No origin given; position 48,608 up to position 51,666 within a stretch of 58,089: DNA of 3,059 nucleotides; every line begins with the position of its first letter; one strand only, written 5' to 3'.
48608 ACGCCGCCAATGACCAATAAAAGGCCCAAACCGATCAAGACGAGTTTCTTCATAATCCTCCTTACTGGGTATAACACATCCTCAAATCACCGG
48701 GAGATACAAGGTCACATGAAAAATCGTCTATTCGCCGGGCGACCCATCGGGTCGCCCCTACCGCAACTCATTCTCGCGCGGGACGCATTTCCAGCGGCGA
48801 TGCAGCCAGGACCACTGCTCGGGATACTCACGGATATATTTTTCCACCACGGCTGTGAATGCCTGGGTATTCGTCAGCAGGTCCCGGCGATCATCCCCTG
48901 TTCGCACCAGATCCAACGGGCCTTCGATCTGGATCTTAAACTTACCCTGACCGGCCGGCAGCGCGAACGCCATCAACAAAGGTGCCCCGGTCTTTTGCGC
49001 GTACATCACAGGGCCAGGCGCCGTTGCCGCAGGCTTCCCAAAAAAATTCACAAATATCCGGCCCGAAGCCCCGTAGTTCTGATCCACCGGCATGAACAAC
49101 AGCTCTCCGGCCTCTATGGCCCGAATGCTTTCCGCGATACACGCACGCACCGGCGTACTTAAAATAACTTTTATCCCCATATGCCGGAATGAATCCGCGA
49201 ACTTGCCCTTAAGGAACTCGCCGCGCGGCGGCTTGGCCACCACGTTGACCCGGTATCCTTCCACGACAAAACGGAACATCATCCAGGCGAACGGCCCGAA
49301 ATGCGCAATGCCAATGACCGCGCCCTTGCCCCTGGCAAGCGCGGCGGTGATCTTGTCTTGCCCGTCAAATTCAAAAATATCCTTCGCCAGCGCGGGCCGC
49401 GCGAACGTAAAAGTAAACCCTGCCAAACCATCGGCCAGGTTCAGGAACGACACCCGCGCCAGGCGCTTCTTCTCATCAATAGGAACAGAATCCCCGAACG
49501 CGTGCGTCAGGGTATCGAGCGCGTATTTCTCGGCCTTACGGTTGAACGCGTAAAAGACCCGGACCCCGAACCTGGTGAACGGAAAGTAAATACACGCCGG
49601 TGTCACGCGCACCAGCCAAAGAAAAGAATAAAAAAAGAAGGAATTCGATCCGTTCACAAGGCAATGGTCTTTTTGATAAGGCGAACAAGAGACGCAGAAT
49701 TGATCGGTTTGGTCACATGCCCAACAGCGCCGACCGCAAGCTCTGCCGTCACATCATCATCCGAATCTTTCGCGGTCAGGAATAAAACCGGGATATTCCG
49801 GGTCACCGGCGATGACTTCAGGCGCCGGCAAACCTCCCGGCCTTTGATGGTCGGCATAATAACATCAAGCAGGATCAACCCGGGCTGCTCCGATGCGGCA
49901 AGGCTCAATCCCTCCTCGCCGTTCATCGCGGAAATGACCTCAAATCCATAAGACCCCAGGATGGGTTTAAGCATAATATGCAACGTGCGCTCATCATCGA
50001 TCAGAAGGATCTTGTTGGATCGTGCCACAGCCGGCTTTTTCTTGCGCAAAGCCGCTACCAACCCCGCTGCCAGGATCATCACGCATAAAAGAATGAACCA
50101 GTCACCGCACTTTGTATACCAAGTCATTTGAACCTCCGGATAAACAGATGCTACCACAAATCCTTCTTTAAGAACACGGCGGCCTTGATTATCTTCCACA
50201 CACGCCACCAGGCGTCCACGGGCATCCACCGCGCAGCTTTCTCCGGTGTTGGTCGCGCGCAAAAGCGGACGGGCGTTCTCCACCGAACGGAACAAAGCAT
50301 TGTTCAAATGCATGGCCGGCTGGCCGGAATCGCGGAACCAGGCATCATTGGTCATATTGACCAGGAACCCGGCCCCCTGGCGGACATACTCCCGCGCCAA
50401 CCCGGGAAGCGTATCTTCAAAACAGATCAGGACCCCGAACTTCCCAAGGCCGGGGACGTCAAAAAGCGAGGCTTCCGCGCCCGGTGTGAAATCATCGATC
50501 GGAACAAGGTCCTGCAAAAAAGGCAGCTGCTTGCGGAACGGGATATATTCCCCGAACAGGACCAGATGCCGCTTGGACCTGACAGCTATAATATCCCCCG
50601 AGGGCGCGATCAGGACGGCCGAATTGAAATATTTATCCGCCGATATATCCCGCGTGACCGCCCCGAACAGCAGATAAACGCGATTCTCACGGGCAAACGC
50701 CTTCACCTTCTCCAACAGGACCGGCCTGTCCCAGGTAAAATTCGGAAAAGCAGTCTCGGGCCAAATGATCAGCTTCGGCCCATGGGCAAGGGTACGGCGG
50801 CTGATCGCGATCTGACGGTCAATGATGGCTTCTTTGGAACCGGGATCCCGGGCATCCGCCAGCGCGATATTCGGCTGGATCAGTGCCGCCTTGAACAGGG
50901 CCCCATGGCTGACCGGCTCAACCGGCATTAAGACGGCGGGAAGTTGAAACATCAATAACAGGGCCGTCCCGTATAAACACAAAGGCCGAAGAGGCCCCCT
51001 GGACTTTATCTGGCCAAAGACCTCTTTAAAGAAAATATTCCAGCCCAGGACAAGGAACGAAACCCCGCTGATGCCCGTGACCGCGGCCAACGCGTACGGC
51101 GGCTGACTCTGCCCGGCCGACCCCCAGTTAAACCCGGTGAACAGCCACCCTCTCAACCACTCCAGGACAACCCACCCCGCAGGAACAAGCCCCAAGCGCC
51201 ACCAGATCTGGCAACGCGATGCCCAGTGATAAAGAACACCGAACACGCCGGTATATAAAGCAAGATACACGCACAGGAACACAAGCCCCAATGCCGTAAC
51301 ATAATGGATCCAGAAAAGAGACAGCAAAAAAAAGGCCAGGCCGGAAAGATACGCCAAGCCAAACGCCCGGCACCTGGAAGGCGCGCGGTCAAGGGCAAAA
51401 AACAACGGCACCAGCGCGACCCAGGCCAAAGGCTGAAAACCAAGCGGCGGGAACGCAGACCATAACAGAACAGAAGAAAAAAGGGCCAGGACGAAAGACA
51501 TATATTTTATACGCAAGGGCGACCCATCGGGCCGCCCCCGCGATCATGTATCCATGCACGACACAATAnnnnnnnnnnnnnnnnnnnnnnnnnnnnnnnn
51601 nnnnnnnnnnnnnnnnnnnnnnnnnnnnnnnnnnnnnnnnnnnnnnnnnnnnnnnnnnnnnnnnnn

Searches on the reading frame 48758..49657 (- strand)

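Call 70: search_protein_families(library=pfam, proteins=[window:48758-49657:-], max_evalue=0.00001)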
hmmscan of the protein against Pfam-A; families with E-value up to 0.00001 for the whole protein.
window:48758-49657:- (299 aa): 1 family
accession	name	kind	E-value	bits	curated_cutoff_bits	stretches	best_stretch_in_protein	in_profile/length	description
PF03279.18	Lip_A_acyltrans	-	9.6e-35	120.6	22.3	1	7-290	17-294/295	Bacterial lipid A biosynthesis acyltransferase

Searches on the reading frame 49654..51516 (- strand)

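Call 14: search_protein_families(library=pfam, proteins=[window:49654-51516:-], max_evalue=0.00001)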
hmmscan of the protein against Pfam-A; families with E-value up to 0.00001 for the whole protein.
window:49654-51516:- (620 aa): 3 families
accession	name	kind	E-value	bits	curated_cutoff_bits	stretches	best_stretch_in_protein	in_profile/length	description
PF20154.4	LNT_N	-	2.3e-30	106.3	27.1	1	14-161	1-158/159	Apolipoprotein N-acyltransferase N-terminal domain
PF00795.27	CN_hydrolase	-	3.3e-28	99.1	23.2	1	209-440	1-234/256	Carbon-nitrogen hydrolase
PF00072.30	Response_reg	-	1.9e-23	83.2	30.2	1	503-614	1-110/111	Response regulator receiver domain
